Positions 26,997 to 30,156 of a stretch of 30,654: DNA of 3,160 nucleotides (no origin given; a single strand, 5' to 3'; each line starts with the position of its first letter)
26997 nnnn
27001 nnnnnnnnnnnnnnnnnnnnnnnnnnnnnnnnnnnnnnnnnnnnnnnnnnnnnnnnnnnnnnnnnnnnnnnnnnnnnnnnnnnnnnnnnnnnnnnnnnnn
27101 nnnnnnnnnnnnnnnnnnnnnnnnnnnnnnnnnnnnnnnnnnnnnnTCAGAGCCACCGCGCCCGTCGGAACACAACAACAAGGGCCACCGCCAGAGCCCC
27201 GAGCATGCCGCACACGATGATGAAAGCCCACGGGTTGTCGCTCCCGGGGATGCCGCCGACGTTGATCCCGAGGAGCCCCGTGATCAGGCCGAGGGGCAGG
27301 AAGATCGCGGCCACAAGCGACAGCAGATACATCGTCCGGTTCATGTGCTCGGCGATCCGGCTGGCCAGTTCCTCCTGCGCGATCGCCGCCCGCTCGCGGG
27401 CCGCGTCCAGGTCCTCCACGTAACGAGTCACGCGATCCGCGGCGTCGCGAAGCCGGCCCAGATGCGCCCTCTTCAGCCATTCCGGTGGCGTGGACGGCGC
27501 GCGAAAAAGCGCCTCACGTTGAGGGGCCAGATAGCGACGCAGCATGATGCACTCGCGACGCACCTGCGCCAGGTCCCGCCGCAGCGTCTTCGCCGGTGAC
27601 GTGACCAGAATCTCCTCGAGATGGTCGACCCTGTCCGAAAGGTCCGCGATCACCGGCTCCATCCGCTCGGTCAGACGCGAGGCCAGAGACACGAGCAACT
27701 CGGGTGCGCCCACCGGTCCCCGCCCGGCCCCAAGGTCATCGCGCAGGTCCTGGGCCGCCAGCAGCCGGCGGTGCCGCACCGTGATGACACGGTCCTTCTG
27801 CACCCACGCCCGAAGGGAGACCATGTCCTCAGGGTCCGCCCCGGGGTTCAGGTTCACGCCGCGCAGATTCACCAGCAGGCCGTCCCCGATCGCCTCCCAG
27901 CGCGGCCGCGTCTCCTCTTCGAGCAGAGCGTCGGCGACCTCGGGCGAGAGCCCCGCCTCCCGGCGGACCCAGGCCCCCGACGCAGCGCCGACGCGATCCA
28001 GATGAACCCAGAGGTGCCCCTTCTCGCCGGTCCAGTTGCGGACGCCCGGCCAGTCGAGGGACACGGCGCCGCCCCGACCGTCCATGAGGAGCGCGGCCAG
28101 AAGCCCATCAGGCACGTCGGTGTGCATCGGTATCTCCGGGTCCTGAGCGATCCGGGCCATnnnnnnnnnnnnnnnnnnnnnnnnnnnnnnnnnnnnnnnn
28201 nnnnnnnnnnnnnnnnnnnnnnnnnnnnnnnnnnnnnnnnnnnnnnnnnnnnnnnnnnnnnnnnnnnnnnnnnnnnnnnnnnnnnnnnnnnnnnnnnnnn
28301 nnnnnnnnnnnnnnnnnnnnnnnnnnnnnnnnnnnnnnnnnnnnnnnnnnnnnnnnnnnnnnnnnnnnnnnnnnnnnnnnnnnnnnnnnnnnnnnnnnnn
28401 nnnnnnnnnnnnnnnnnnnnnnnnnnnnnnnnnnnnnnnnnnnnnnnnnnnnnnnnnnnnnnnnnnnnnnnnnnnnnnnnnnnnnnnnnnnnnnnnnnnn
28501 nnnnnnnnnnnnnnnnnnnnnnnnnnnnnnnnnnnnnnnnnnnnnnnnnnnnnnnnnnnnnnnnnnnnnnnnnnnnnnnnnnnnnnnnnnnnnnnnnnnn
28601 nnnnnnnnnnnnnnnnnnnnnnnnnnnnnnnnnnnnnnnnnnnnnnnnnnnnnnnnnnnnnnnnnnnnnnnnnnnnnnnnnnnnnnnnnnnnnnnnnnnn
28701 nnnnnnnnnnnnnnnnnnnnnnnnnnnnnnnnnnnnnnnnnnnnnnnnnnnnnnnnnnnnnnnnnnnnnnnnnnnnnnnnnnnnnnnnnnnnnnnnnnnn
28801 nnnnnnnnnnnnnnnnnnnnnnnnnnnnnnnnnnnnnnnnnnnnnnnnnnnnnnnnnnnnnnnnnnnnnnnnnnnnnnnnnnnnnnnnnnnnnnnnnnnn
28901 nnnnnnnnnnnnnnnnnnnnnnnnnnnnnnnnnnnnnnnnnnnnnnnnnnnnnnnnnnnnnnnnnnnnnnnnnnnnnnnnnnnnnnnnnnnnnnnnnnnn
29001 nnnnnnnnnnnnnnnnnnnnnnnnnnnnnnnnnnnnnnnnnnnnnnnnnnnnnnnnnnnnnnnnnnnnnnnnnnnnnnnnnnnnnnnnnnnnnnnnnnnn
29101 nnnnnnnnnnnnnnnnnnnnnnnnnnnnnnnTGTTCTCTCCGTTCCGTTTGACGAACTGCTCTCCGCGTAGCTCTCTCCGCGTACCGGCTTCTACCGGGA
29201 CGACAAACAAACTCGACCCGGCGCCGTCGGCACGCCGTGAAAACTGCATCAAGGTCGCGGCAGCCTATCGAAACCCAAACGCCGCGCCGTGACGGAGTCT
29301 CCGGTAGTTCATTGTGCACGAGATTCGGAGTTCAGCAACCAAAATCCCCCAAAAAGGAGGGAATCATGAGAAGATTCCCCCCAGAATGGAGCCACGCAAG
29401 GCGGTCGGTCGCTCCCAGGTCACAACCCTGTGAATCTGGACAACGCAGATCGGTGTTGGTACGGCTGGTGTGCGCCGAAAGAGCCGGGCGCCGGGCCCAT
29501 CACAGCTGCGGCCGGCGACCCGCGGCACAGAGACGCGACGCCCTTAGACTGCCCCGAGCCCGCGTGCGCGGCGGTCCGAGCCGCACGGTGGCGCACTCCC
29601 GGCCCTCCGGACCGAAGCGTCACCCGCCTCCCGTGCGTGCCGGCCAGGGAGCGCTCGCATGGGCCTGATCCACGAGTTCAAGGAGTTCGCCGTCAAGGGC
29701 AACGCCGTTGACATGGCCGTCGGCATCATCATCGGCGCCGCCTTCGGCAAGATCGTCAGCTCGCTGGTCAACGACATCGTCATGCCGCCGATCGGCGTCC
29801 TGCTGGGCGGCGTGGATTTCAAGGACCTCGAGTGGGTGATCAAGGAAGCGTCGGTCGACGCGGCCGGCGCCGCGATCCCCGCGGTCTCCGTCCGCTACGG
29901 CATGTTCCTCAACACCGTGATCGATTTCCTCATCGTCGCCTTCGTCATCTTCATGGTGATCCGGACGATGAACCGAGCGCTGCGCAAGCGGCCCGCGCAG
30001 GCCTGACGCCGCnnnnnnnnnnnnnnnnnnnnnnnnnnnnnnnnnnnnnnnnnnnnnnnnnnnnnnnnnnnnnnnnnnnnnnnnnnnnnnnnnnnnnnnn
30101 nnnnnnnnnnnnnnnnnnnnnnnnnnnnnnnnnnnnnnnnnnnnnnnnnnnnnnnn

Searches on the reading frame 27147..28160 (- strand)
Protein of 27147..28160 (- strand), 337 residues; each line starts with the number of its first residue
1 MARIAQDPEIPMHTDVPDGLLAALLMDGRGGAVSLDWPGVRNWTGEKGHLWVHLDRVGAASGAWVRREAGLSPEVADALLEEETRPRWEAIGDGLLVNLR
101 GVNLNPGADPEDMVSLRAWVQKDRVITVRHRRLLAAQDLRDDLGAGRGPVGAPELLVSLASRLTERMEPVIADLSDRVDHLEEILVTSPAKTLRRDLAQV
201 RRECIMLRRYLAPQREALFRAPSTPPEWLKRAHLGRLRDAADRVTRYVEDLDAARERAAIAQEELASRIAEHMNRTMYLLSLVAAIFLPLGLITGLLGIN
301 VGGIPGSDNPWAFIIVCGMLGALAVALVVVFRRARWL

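Call 55: search_protein_families(library=pfam, proteins=[window:27147-28160:-], max_evalue=0.00001)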
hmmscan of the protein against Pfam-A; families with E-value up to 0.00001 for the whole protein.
window:27147-28160:- (337 aa): 1 family
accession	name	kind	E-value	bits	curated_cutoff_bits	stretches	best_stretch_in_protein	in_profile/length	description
PF01544.23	CorA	-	1.3e-69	235.2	27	1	47-333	2-292/292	CorA-like Mg2+ transporter protein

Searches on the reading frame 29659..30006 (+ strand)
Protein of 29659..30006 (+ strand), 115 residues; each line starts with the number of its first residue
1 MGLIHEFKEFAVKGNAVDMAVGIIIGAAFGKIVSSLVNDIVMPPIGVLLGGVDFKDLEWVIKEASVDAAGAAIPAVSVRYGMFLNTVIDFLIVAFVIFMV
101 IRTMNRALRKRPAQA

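Call 25: find_encoding_contigs(protein=window:29659-30003:+, flank=10000, max_places=6)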
Protein window:29659-30003:+ (115 aa): no gene with exactly this product is on record in the collection.

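Call 55: search_protein_families(library=pfam, proteins=[window:29659-30006:+], max_evalue=0.00001)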
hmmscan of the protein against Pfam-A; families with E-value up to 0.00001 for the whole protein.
window:29659-30006:+ (115 aa): 1 family
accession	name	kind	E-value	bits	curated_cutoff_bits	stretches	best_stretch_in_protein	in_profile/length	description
PF01741.23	MscL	-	1.4e-39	135.6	27.4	1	3-110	1-101/123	Large-conductance mechanosensitive channel, MscL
